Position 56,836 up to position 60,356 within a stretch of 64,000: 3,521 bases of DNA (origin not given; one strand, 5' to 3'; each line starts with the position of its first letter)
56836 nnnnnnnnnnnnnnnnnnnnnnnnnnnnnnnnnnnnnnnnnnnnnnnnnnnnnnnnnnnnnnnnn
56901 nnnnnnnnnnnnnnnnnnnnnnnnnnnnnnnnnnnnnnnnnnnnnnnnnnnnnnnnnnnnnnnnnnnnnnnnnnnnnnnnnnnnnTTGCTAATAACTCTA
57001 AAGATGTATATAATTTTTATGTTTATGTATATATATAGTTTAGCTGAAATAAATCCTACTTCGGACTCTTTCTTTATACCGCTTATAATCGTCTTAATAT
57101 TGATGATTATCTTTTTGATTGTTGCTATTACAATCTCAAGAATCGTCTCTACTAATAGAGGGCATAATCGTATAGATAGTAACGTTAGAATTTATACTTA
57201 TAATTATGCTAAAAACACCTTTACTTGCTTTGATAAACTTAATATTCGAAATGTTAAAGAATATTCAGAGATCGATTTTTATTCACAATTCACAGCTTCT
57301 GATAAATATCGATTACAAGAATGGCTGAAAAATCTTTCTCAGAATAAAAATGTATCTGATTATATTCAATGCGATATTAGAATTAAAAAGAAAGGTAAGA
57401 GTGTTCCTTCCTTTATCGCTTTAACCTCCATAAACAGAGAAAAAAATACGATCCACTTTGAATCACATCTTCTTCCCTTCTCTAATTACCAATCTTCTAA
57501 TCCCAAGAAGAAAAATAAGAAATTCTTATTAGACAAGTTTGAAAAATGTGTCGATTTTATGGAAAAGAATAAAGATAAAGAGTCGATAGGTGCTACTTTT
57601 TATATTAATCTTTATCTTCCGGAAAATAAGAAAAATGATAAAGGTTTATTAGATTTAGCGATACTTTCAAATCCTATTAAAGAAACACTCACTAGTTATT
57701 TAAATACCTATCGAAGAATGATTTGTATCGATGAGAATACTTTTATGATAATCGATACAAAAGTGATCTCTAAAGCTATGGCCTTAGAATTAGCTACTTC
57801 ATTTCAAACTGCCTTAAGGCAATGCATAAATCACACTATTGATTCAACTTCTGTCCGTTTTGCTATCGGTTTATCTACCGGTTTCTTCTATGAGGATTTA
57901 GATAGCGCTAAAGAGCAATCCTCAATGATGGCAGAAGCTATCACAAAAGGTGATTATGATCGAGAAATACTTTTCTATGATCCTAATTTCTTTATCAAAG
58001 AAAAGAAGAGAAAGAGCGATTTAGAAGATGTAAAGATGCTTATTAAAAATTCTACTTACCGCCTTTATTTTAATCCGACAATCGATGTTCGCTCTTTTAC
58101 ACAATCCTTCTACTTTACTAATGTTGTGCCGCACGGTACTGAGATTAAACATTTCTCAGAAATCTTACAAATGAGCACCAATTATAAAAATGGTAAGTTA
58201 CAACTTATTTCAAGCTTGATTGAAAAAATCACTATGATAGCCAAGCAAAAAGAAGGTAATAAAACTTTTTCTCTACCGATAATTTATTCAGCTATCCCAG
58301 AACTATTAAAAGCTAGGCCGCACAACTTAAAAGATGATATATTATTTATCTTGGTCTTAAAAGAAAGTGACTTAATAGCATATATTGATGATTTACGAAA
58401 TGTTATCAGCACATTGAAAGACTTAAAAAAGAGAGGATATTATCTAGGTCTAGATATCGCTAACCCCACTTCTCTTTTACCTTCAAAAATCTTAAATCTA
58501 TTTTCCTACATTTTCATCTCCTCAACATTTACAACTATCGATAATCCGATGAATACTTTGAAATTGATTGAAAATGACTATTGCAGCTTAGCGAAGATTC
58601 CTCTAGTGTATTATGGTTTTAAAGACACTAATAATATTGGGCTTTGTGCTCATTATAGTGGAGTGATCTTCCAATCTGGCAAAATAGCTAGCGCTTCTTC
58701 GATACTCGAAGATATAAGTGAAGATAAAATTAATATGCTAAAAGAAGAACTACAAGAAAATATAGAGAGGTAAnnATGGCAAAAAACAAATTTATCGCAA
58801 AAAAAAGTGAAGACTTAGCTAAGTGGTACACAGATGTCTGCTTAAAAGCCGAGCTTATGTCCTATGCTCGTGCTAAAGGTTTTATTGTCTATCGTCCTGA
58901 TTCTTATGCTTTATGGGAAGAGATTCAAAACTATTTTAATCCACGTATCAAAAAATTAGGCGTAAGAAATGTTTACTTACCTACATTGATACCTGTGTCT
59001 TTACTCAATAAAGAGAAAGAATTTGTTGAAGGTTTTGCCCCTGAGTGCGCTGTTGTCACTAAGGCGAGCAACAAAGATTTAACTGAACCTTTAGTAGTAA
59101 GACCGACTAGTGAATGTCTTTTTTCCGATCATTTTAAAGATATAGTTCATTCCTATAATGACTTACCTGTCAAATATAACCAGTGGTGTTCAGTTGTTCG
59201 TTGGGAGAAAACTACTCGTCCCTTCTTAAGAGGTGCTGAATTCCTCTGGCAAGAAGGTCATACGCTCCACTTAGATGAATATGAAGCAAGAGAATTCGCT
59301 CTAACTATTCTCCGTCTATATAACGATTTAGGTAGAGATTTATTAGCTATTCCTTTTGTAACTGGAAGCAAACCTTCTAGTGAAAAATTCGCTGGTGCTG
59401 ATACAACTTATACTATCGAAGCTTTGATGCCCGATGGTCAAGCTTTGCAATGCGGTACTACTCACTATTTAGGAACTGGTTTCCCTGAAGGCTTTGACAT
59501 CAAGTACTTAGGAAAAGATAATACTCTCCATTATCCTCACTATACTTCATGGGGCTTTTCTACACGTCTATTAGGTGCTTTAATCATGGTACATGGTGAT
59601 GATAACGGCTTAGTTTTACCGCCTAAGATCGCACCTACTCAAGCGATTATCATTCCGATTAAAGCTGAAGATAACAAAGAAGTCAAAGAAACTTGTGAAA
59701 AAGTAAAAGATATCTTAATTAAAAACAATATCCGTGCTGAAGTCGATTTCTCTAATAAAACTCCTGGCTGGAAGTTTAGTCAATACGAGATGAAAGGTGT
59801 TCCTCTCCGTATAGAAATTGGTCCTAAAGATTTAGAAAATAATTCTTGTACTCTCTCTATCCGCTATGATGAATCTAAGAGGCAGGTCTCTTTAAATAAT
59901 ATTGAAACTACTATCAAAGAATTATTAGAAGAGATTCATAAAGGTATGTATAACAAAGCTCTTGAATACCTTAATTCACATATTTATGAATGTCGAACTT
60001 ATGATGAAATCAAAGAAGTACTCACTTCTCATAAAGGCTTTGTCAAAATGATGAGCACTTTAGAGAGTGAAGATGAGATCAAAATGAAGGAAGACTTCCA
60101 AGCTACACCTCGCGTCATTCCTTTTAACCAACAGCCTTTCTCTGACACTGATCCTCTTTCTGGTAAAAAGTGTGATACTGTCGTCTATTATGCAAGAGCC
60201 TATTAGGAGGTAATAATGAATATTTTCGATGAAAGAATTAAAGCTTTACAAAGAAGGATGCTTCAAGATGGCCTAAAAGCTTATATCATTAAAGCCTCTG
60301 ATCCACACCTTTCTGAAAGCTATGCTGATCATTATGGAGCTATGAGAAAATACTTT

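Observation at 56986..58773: Membrane protein with apparently degenerate GGDEF- and EAL-like domains in an organism that otherwise looks devoid of cyclic-di-GMP machinery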

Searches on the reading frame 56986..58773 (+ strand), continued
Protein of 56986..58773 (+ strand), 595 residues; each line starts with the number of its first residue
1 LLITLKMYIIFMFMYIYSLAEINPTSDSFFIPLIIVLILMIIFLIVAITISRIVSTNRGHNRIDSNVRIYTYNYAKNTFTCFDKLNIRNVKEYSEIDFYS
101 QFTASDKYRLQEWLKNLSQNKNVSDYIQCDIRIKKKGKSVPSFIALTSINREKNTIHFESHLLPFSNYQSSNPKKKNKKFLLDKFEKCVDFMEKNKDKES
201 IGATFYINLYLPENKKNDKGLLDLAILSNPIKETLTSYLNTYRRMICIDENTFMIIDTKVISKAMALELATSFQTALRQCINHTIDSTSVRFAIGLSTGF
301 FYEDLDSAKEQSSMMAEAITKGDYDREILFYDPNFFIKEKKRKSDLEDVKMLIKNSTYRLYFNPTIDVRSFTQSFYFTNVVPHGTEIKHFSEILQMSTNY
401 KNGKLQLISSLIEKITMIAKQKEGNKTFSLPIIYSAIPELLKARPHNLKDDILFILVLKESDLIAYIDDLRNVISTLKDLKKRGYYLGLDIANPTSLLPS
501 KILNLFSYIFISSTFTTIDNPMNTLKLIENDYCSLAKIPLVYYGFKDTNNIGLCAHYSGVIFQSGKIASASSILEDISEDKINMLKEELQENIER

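Call 50: find_encoding_contigs(protein=P0203, flank=6000, max_places=1)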
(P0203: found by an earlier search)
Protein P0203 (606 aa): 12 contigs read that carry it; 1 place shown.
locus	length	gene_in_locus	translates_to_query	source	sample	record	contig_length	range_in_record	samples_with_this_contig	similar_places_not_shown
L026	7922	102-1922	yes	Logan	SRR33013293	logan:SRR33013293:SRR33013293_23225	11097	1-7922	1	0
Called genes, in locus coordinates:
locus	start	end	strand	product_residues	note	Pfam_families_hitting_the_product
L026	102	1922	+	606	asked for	-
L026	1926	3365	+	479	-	PF00587:tRNA-synt_2b, PF03129:HGTP_anticodon, PF09180:ProRS-C_1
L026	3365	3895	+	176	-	-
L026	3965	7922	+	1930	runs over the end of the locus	PF13195:DUF4011, PF13086:AAA_11, PF13087:AAA_12, PF18741:MTES_1575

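Call 74: list_cluster_members(proteins=[P0033, P0045, P0052, P0065, P0072, P0089, P0096, P0110, P0129, P0142])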
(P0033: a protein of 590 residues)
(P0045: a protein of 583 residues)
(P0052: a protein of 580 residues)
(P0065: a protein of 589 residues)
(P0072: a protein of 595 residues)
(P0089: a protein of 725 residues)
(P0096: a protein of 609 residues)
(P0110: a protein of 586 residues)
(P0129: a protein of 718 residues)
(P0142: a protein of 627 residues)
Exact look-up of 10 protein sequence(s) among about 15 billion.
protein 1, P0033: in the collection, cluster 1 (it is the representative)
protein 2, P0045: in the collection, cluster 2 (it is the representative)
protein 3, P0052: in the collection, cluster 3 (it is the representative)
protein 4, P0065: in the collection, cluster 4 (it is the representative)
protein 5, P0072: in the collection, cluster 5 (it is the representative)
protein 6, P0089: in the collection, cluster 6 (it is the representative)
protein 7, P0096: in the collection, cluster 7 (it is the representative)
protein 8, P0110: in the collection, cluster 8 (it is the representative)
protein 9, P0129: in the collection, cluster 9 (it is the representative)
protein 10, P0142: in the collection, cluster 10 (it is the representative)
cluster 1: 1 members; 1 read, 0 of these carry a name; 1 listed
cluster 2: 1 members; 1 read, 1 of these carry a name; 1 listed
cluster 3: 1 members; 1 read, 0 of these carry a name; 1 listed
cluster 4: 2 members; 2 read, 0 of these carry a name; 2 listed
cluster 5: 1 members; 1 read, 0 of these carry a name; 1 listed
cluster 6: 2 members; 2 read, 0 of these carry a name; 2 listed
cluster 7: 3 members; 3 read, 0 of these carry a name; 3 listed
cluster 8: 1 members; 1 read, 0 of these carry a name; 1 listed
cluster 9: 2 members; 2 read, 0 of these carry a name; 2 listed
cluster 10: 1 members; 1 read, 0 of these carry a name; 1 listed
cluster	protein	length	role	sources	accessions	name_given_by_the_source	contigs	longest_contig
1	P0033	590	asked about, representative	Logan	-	-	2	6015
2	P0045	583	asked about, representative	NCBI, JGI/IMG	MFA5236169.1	MAG: hypothetical protein WC399_04970 [Bacilli bacterium] | EAL domain-containing protein (putative c-di-GMP-specific phosphodiesterase class I)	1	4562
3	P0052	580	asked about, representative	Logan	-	-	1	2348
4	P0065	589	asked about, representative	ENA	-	-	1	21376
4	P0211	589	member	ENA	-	-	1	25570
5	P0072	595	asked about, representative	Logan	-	-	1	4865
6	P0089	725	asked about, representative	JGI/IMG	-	-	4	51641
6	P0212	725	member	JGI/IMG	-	-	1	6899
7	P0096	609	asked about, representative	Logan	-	-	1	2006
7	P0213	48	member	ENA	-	-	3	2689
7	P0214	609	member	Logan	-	-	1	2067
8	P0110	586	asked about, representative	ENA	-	-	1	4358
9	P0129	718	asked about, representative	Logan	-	-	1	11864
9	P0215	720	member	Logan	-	-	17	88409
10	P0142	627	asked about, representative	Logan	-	-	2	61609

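Call 75: find_encoding_contigs(protein=P0142, flank=5000, max_places=1)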
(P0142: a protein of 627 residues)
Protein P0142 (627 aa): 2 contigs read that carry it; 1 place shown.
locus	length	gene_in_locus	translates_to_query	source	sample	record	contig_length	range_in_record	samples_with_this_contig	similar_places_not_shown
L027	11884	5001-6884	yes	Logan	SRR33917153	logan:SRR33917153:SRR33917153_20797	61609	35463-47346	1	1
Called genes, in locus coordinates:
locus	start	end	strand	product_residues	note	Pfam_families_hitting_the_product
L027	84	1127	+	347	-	PF02588:YitT_membrane, PF10035:DUF2179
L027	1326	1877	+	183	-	-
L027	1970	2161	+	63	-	-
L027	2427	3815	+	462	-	PF01554:MatE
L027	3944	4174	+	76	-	-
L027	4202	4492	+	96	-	-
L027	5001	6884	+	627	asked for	-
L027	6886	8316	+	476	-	PF00587:tRNA-synt_2b, PF03129:HGTP_anticodon, PF09180:ProRS-C_1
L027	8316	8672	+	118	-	-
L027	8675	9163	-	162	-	-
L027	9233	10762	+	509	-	PF08903:DUF1846, PF20921:DUF1846_C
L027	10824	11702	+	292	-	-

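Call 76: find_encoding_contigs(protein=P0215, flank=5000, max_places=1)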
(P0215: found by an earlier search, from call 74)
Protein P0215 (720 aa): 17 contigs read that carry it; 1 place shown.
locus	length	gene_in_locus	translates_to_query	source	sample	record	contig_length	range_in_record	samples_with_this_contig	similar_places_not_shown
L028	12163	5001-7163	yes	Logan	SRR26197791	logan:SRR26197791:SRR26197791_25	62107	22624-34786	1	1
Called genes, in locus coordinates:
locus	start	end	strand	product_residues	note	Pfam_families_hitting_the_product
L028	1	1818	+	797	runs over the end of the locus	-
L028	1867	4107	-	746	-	-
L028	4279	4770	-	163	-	-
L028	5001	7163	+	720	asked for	-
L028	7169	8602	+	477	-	PF00587:tRNA-synt_2b, PF03129:HGTP_anticodon, PF09180:ProRS-C_1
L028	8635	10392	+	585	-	PF01321:Creatinase_N, PF16189:Creatinase_N_2, PF00557:Peptidase_M24, PF16188:Peptidase_M24_C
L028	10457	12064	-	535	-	PF05833:NFACT_N, PF05670:NFACT-R_1 (weak)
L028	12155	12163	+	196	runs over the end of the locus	PF00625:Guanylate_kin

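Call 77: find_encoding_contigs(protein=P0089, flank=5000, max_places=1)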
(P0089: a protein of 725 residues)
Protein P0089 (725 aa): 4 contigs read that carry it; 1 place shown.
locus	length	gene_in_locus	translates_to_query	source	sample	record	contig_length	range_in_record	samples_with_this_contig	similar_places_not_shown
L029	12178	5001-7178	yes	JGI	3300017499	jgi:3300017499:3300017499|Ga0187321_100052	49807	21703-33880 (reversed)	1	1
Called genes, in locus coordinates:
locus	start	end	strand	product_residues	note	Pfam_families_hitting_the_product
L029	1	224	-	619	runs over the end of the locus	PF09479:Flg_new (faint)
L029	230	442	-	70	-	PF09954:DUF2188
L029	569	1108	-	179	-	-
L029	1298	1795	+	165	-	PF17761:DUF1016_N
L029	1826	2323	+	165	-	PF06250:YhcG_C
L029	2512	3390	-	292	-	PF04138:GtrA_DPMS_TM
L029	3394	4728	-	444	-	-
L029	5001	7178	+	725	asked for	-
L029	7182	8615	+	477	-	PF00587:tRNA-synt_2b, PF03129:HGTP_anticodon, PF09180:ProRS-C_1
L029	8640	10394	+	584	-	PF01321:Creatinase_N, PF16189:Creatinase_N_2, PF00557:Peptidase_M24, PF16188:Peptidase_M24_C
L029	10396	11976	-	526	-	PF05833:NFACT_N, PF05670:NFACT-R_1 (weak)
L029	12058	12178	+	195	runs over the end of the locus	PF00625:Guanylate_kin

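Call 78: find_encoding_contigs(protein=P0211, flank=5000, max_places=1)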
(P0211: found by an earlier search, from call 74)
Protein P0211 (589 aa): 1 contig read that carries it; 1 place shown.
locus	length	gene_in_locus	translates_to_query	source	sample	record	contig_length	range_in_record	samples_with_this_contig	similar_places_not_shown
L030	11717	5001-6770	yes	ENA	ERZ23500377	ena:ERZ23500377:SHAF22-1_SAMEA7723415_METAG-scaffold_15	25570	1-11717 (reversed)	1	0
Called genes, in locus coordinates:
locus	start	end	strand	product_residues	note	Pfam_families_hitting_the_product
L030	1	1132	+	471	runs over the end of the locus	PF02424:ApbE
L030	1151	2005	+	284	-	PF00702:Hydrolase (faint), PF05116:S6PP (faint), PF08282:Hydrolase_3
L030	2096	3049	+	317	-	-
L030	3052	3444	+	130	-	-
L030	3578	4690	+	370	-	PF05222:AlaDh_PNT_N, PF01262:AlaDh_PNT_C, PF01488:Shikimate_DH (weak), PF02826:2-Hacid_dh_C (weak)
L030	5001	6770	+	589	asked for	-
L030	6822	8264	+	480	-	PF00587:tRNA-synt_2b, PF03129:HGTP_anticodon, PF09180:ProRS-C_1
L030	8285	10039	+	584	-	PF01321:Creatinase_N, PF16189:Creatinase_N_2, PF00557:Peptidase_M24, PF16188:Peptidase_M24_C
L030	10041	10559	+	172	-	PF00588:SpoU_methylase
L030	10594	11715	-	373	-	?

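Call 90: find_homologous_proteins(query=A2, max_evalue=1e-10)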
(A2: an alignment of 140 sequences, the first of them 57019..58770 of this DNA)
Query A2 (140 sequences) (584 aa, profile of the alignment): 9 proteins with E <= 1e-10 among 8000 candidates.
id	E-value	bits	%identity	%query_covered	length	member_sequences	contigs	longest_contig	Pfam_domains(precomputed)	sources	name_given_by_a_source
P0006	1.7e-148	514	39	90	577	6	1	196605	-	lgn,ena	-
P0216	7.2e-148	511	43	90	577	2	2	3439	-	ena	-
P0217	4.9e-147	509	43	90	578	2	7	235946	-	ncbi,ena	-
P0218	6.1e-147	508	41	90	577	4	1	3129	-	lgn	-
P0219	1.1e-145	504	40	90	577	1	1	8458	-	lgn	-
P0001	2.7e-145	503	99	100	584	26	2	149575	-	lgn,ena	-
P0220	1.3e-144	501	42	95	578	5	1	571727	-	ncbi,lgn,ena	-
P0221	5.8e-17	79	20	40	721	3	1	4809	PF13426.14,PF00563.26,PF00989.32,PF00990.27,PF00072.31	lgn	-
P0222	1.5e-14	71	24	13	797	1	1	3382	PF00563.26,PF00990.27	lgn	-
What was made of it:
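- Checked: Family profile against canonical GGDEF+EAL proteins: P0221 5.8e-17 in a database of 5.8 billion sequences (call 90).
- Canonical Pfam-labelled GGDEF+EAL proteins: 5.8e-17 and 1.5e-14 (call 90).
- Tried and rejected: It did give two canonical GGDEF-EAL bridges (call 90).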

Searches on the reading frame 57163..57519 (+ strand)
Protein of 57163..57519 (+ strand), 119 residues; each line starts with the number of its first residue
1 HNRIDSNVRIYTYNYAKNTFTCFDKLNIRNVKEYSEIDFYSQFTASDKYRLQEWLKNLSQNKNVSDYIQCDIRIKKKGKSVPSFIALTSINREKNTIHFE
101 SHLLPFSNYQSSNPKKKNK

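Call 52: predict_structure(alignment_id=A3)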
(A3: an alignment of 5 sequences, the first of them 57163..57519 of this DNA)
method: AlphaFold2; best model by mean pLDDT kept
length: 119 residues; sequences in the alignment: 5
mean_pLDDT: 81.7   pTM: 0.73
mean pLDDT of the five models: 81.7, 80.1, 79.4, 79.4, 78.5
residues with pLDDT >= 90: 63; 70-90: 30; 50-70: 8; < 50: 18
segments of 3 or more residues with pLDDT < 50: 1-5, 107-119
pLDDT, mean of each block of 10 residues (from residue 1): 60 96 84 93 91 96 92 74 91 96 60 42
secondary structure, 60 per line:
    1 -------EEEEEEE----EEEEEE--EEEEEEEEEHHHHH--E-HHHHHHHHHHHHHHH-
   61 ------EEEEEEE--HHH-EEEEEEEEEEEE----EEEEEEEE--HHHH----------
elements in order: E8-14 E19-24 E27-35 H36-40 H45-59 E67-73 E80-91 E96-103 H106-109
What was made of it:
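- On PAS domain: Model of residues 60-178, pLDDT 82 (call 52).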

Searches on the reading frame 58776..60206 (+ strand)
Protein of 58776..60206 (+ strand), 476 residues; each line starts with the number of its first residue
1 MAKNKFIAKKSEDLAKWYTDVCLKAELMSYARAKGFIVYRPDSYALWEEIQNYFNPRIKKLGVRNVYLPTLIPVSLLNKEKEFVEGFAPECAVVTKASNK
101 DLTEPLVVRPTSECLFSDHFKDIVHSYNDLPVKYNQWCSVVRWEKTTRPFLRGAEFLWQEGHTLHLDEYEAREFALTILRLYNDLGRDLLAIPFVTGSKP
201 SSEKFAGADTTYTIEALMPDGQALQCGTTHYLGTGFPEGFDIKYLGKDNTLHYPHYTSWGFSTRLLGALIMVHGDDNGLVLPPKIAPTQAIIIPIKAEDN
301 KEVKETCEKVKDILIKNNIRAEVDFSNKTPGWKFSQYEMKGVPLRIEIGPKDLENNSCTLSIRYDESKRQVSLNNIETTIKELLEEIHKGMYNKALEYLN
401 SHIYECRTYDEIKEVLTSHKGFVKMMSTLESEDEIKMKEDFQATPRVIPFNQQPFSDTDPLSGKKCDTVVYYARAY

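Call 88: search_protein_families(library=pfam, proteins=[window:58776-60206:+], max_evalue=0.0001)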
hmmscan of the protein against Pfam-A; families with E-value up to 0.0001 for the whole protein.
window:58776-60206:+ (476 aa): 3 families
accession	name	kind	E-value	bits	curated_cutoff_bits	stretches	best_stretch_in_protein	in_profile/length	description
PF03129.25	HGTP_anticodon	-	1.2e-20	73.9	21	1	289-382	1-93/94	Anticodon binding domain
PF00587.30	tRNA-synt_2b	-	4.1e-20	73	29.3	1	101-270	6-176/179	tRNA synthetase class II core domain (G, H, P, S and T)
PF09180.16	ProRS-C_1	-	2.3e-12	47.3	31.5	1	409-476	1-71/71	Prolyl-tRNA synthetase, C-terminal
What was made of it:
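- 58776..60206 (+): proS, an archaeal/eukaryote-type prolyl-tRNA synthetase, starting 2 nt after the target's stop codon. Its SD sequence (GAGAGG) lies inside the target's 3' end. Pfam PF00587, PF03129 and PF09180 (call 88).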
